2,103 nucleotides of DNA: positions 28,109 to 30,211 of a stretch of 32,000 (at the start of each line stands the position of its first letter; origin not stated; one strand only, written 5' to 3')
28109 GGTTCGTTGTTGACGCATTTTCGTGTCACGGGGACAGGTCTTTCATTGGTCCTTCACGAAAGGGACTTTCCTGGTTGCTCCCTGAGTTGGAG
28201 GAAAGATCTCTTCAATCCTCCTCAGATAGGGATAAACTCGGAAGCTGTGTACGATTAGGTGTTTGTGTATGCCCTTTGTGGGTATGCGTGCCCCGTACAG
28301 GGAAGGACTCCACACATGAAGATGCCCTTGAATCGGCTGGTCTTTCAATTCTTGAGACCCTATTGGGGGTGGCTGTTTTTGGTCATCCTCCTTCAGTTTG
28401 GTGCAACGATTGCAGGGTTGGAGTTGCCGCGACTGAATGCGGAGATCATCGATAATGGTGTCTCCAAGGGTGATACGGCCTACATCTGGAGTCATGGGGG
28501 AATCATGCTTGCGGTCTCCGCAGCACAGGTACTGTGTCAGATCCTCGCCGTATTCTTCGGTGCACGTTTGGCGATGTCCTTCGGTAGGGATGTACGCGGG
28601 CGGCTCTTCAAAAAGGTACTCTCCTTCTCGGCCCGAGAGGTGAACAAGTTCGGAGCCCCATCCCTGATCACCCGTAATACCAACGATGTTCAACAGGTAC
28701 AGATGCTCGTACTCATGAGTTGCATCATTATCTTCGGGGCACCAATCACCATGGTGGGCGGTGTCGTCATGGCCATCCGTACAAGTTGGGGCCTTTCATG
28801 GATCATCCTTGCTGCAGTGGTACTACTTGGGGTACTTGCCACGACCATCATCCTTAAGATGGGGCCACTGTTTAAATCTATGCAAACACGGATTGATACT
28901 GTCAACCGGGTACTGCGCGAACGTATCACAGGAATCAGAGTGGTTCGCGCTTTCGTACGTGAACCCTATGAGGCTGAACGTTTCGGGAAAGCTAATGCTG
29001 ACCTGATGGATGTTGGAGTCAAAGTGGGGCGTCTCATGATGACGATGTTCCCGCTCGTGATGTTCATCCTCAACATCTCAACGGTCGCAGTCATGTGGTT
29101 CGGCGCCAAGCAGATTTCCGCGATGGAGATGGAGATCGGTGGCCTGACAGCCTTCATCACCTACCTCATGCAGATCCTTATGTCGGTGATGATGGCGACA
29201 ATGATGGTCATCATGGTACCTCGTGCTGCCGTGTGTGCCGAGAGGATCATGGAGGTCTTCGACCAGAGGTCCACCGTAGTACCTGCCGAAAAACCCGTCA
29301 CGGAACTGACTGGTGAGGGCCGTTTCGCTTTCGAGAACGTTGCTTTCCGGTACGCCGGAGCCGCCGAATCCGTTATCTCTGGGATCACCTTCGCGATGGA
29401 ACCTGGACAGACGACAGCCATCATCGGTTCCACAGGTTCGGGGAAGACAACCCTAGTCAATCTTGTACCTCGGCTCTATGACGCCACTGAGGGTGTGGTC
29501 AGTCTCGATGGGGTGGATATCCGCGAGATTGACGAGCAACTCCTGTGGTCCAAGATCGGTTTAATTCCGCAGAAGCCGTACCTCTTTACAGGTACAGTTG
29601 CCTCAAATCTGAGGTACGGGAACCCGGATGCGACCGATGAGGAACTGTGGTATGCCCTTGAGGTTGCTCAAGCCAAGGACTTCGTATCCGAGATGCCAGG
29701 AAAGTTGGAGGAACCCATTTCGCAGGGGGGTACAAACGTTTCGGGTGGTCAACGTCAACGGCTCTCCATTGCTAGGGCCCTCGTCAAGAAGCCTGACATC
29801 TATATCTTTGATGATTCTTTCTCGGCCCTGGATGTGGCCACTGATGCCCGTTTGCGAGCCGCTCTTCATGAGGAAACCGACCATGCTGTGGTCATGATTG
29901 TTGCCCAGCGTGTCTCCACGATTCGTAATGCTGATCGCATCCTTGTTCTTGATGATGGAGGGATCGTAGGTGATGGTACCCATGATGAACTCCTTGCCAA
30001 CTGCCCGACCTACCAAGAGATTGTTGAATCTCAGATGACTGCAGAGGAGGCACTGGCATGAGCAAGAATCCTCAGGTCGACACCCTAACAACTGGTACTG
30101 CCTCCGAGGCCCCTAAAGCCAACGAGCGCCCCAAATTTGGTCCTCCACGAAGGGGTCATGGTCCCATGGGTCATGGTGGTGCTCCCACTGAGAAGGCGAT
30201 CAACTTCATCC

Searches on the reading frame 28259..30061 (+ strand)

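Call 40: search_protein_families(library=pfam, proteins=[window:28259-30061:+], max_evalue=0.001)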
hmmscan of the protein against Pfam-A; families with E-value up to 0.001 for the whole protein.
window:28259-30061:+ (600 aa): 3 families
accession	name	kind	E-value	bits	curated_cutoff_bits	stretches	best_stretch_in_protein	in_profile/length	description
PF00664.28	ABC_membrane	-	6.1e-45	154.5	28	1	39-310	1-274/274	ABC transporter transmembrane region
PF00005.33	ABC_tran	-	4.1e-28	99.1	25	1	374-521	2-136/137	ABC transporter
PF02463.25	SMC_N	-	3.1e-06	27.2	40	0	493-562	136-209/220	RecF/RecN/SMC N terminal domain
